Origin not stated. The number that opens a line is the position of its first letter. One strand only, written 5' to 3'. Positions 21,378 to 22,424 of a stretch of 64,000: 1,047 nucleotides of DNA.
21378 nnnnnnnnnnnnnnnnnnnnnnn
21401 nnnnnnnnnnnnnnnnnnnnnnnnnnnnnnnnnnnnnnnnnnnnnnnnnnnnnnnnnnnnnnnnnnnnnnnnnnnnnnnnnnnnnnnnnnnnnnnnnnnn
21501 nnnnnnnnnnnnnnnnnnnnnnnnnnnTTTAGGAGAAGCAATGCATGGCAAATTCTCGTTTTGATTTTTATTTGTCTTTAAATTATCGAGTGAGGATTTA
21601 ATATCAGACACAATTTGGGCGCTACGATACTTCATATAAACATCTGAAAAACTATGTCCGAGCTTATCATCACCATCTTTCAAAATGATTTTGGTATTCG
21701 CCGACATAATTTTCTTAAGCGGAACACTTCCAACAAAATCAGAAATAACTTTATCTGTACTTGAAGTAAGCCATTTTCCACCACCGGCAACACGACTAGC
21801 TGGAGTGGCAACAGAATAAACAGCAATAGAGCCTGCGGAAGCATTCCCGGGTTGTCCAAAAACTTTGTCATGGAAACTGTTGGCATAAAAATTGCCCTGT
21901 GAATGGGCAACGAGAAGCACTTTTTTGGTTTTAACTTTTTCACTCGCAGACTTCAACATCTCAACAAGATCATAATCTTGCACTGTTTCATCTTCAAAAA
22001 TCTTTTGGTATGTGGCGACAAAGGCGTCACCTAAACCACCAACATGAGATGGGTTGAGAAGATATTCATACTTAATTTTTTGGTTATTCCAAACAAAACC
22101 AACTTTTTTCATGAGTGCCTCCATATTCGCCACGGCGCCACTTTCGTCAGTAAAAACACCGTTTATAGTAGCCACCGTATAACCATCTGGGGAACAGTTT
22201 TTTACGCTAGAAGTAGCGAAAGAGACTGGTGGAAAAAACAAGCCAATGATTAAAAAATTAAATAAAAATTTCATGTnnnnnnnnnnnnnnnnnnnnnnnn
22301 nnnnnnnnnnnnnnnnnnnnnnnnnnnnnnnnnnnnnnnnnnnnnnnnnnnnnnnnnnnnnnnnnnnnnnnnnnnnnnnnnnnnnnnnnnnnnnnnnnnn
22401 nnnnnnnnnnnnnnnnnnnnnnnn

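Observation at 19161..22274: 1037-aa secreted protein combining a lipase-type alpha/beta-hydrolase with a lamin-tail domain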

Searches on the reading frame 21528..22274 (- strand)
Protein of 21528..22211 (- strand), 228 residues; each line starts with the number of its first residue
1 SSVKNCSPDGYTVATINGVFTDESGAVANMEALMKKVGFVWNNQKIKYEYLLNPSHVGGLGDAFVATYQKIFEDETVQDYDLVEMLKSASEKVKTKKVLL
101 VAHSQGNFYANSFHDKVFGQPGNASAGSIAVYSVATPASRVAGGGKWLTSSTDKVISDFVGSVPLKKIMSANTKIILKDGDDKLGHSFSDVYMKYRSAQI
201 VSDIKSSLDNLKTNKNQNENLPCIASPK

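Call 6: search_solved_structures(query=window:21530-22274:-, max_evalue=10, show_alignments=3)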
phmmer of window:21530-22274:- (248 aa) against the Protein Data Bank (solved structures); distinct sequences matched with E-value up to 10: 2.
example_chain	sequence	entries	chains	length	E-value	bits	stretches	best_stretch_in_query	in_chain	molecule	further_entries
1ut4_A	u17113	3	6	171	1.3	12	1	157-189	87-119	NO APICAL MERISTEM PROTEIN | NAC domain-containing protein 19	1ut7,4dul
3swm_A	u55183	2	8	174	1.3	11.9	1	157-189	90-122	NAC domain-containing protein 19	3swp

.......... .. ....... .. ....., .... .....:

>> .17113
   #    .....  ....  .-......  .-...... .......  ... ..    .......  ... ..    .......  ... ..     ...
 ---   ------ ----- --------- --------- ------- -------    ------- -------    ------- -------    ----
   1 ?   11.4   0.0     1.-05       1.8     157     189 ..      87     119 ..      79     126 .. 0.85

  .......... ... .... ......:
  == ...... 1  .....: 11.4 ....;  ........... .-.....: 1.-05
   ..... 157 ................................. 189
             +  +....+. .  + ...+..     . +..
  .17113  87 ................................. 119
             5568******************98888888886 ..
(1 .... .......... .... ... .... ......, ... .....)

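Call 7: find_homologous_proteins(query=window:21528-22211:-, max_evalue=0.001)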
Query seq(228 aa) (228 aa): 86 proteins with E <= 0.001 among 705 candidates.
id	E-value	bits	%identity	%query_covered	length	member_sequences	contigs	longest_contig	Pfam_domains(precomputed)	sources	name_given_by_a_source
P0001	3.0e-90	320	67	98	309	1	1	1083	-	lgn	-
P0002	2.6e-87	310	62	98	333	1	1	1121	-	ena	-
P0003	2.6e-85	304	63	98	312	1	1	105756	-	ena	-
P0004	3.7e-85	303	63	98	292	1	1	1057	-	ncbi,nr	ncbi:hypothetical protein KGQ31_03600, partial [Patescibacteria group bacterium]|nr:hypothetical pro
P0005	1.5e-84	301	61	99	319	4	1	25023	-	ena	-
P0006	2.3e-83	297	63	98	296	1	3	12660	-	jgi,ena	-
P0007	1.7e-81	291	62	98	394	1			-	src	-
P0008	1.7e-81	291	59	99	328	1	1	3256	-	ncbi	-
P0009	6.6e-81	289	62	99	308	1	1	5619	-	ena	-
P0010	1.8e-80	288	61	100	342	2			-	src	-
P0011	1.9e-79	284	60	98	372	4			-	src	-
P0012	2.4e-78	281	59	98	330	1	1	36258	-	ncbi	ncbi:MAG: hypothetical protein AAB628_01245, partial [Patescibacteria group bacterium]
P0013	3.0e-77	277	58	98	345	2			-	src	-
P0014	4.9e-77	276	60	98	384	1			-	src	-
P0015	5.6e-77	276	59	100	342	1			-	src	-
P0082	4.7e-9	54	29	94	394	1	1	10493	-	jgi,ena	-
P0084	1.4e-7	50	38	53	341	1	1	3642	-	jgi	jgi:uncharacterized protein YfaP (DUF2135 family)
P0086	1.1e-6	47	32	72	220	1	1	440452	-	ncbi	-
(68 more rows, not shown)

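Call 15: predict_structure(alignment_id=A1)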
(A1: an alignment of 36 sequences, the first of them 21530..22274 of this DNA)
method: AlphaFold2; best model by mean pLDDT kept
length: 248 residues; sequences in the alignment: 36
mean_pLDDT: 84.1   pTM: 0.82
mean pLDDT of the five models: 84.1, 83.2, 83.0, 81.8, 80.7
residues with pLDDT >= 90: 137; 70-90: 59; 50-70: 38; < 50: 14
segments of 3 or more residues with pLDDT < 50: 79-84, 86-88
pLDDT, mean of each block of 10 residues (from residue 1): 54 59 75 95 93 98 97 71 47 60 91 94 95 89 77 94 94 88 78 95 91 97 98 85 88
secondary structure, 60 per line:
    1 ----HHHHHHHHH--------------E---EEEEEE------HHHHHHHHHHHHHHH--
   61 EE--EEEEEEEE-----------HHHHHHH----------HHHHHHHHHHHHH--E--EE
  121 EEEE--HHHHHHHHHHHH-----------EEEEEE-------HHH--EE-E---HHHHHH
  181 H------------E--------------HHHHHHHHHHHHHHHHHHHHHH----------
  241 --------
elements in order: H5-13 E32-37 H44-58 E65-72 H84-90 H101-113 E119-124 H127-138 E150-155 H175-181 H209-230
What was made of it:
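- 21885..21920 (-): Nucleophile elbow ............, aa 119-130, with S125. It lies between model strand 119-124 and helix 127-138 (call 15).
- On Alpha/beta-hydrolase fold superfamily: AF2 model with pLDDT 84 and pTM 0.82 (call 15). A123-H-S125-Q-G127 lies between model strand 119-124 and helix 127-138 (call 15). The residues sit at the expected loop positions in the model's secondary structure (call 15).
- The AF2 model of aa 1-248 has pLDDT 84 (call 15). S125 sits in the strand-turn-helix elbow (call 15).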

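Call 18: fold_search(model_id=the predicted structure, library=pdb)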
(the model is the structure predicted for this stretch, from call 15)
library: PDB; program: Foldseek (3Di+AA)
matches with E <= 10: 1412; with E <= 0.001: 3
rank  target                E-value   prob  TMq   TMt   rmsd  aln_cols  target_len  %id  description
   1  8jct                  1.9e-04  1.00  0.38  0.47   7.2       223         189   15  Crystal structure of fungal cutinase from Aspergillus fumigatiaffinis (released 2024-05-15)
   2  4psd                  2.2e-04  1.00  0.36  0.39   8.7       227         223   13  Structure of Trichoderma reesei cutinase native form. (released 2014-09-17)
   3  4pse_B                3.6e-04  0.99  0.30  0.33   8.8       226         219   12  Trichoderma reesei cutinase in complex with a C11Y4 phosphonate inhibitor (released 2014-09-17)
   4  4psc                  1.1e-03  0.99  0.35  0.38   7.6       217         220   12  Structure of cutinase from Trichoderma reesei in its native form. (released 2014-09-17)
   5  4oyy_L                1.9e-03  0.98  0.36  0.44   8.9       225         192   11  Humicola insolens cutinase (released 2014-07-30)
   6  1t4m                  3.3e-03  0.93  0.29  0.37   9.6       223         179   14  STRUCTURE OF A THERMOSTABLE DOUBLE MUTANT OF BACILLUS SUBTILIS LIPASE OBTAINED THROUGH DIRECTED EVOLUTION (released 2004-11-23)
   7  3d2a                  3.5e-03  0.99  0.41  0.53   7.2       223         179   17  Structure of 1-17A4, a thermostable mutant of Bacillus subtilis lipase obtained through directed evolution (released 2008-06-03)
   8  7x2p_B                3.9e-03  0.97  0.37  0.42   8.7       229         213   15  Legionella pneumophila effector RavL (released 2023-03-01)
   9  4oyy_C                4.7e-03  0.96  0.34  0.42   8.9       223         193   11  Humicola insolens cutinase (released 2014-07-30)
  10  3k1y_C                5.6e-03  0.82  0.30  0.37   9.4       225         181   12  X-ray structure of oxidoreductase from corynebacterium diphtheriae. orthorombic crystal form, northeast structural gen (released 2009-10-20)
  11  3k1y_B                6.3e-03  0.72  0.29  0.35   9.1       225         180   12  X-ray structure of oxidoreductase from corynebacterium diphtheriae. orthorombic crystal form, northeast structural gen (released 2009-10-20)
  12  1vkh_B                6.7e-03  0.89  0.32  0.31  10.3       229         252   11  CRYSTAL STRUCTURE OF A PUTATIVE SERINE HYDROLASE (YDR428C) FROM SACCHAROMYCES CEREVISIAE AT 1.85 A RESOLUTION (released 2004-06-08)
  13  7x2p_A                7.6e-03  0.85  0.33  0.36   9.7       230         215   16  Legionella pneumophila effector RavL (released 2023-03-01)
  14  6tj2_C                9.1e-03  0.99  0.29  0.30   6.2       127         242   13  Extracellular alpha/beta-hydrolase from Paenibacillus species shares structural and functional homology to Tobacco Sal (released 2020-04-22)
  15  4hs9                  1.2e-02  0.82  0.21  0.19   8.5       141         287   15  Methanol tolerant mutant of the Proteus mirabilis lipase (released 2013-05-22)
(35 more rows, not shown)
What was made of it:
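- Foldseek's best hits are lid-less minimal hydrolases: cutinases at E=2e-4, LipA and RavL (call 18). TM-scores to cutinases are low, 0.38-0.47 (call 18).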

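Call 21: find_related_loci(query=A1, collection=genome_contigs, flank=8000)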
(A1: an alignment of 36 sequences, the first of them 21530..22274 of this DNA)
Query A1 (248 aa) in genome_contigs; peptide patterns used: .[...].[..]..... (x = any residue, [..] = any of these).
278 stretches matched a pattern; 230 encode a relative of the query (tblastn E <= 1e-3); the best 80 are kept; 80 distinct loci.
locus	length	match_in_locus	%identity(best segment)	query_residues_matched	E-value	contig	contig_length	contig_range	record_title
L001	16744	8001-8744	70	1-248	1e-115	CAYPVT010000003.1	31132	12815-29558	MAG TPA_asm: uncultured Candidatus Saccharibacteria bacterium isolate SRP062349_co2_260 genome assembly, contig: NODE_81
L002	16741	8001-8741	68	1-248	4e-111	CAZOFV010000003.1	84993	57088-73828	MAG TPA_asm: uncultured Candidatus Saccharibacteria bacterium isolate SRP302447_co4_93 genome assembly, contig: NODE_919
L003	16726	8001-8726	68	4-248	2e-106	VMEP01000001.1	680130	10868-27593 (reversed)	MAG: Parcubacteria group bacterium LiPW_30 LiPW30_scaffold_20, whole genome shotgun sequence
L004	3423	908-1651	65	1-248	2e-107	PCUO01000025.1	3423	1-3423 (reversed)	MAG: Candidatus Yonathbacteria bacterium CG17_big_fil_post_rev_8_21_14_2_50_43_9 CG17_8_21_14_2.50_scaffold_17941_c, who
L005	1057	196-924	60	7-248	3e-104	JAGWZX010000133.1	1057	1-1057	MAG: Patescibacteria group bacterium isolate REEB63 contig-150_212045, whole genome shotgun sequence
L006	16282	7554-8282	60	7-248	2e-95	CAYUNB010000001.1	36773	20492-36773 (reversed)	MAG TPA_asm: uncultured Candidatus Saccharibacteria bacterium isolate binchicken_co185_274 genome assembly, contig: NODE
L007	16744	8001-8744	58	1-248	4e-95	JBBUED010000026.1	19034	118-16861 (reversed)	MAG: Patescibacteria group bacterium isolate H52-bin132_1 H52_bin132_1_000000000026, whole genome shotgun sequence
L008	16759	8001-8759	59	1-248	2e-94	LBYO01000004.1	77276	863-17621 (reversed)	MAG: Parcubacteria group bacterium GW2011_GWA1_40_21 UT90_C0004, whole genome shotgun sequence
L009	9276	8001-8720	58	9-248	7e-93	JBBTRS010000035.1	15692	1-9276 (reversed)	MAG: Patescibacteria group bacterium isolate H52-bin014_1 H52_bin014_1_000000000035, whole genome shotgun sequence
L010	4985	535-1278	60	1-248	6e-93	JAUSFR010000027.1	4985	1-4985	MAG: bacterium isolate E14_maxbin.342_sub E14_k141_995877, whole genome shotgun sequence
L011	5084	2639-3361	59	8-248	1e-92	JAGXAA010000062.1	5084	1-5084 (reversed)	MAG: Patescibacteria group bacterium isolate REEB66 contig-150_23613, whole genome shotgun sequence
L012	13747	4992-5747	58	1-248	7e-92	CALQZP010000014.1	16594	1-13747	MAG: Candidatus Nomurabacteria bacterium isolate MaH-04nov19-71 genome assembly, contig: MaH-04nov19-C8965, whole genome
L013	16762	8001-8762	59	1-248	2e-91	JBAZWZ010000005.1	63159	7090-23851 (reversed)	MAG: Candidatus Paceibacterota bacterium isolate SO_2017_GW1_44 NODE_2557_length_63159_cov_4.536918_OW334_2017, whole ge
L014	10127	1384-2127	57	2-248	1e-91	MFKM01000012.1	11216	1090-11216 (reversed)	MAG: Candidatus Jorgensenbacteria bacterium RIFCSPLOWO2_12_FULL_42_11 rifcsplowo2_12_scaffold_18415, whole genome shotgu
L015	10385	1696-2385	63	19-248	5e-91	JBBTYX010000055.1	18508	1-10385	MAG: Patescibacteria group bacterium isolate H52-bin088_1 H52_bin088_1_000000000055, whole genome shotgun sequence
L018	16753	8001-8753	57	3-248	1e-88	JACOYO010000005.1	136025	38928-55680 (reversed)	MAG: Parcubacteria group bacterium isolate NC_groundwater_181_Ag_S-0.1um_44_14 S4_GD2017_2_S1_scaffold_147, whole genome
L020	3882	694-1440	59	1-248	2e-88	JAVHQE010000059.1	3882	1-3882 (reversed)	MAG: Candidatus Paceibacterota bacterium isolate WB01no19_43_19 NODE_21586_length_3882_cov_11.393781, whole genome shotg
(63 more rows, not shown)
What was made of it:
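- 230 species-representative genomes carry it; the 80 shown are Patescibacteria (call 21).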

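Call 28: search_protein_families(library=pfam, alignment_id=A2, max_evalue=0.001)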
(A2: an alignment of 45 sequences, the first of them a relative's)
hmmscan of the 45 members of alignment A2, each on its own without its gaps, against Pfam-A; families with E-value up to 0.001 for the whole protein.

A. member 1, L001:7989-11093:+ (1035 aa): 1 family
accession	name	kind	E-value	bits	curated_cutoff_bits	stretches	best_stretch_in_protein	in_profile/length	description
PF00932.25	LTD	-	2.1e-08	34.9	34.3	1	719-786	5-72/109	Lamin Tail Domain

B. families by the number of members that match (of 45 scanned): 20 families
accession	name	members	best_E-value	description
PF16403.11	Bact_surface_Ig-like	21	7.8e-40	Bacterial surface protein, Ig-like domain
PF00932.25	LTD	16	2.3e-49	Lamin Tail Domain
PF16410.10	DUF5018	15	1.3e-24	Domain of unknown function (DUF5018)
PF13229.12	Beta_helix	4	9.4e-20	Right handed beta helix region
PF02494.22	HYR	4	4.5e-07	HYR domain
PF19077.6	Big_13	4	1.5e-05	Bacterial Ig-like domain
PF17936.7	Big_6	3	3.7e-09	Bacterial Ig domain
PF08309.17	LVIVD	2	1.2e-55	LVIVD repeat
PF22243.2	DUF5018-rel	2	3.2e-09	DUF5018-related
PF05048.19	NosD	2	3e-06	Periplasmic copper-binding protein (NosD)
PF18981.6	InlK_D3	2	4.2e-06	Internalin K domain (D3/D4)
PF18911.6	PKD_4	1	5.7e-16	PKD domain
PF00801.26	PKD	1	7.6e-13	PKD domain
PF09826.15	Beta_propel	1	7.6e-06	Beta propeller domain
PF09136.16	Glucodextran_B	1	1e-05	Glucodextranase, domain B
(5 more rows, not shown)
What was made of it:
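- On Lamin Tail Domain (PF00932): Orthologue L001 scores 34.9 bits (call 28).
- The C-terminal parts vary: Bact_surface_Ig-like in 21, LTD in 16, DUF5018 in 15, beta-helix in 4 of 45 (call 28). The variable C-terminal targeting modules suggest diversifying target recognition (call 28).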
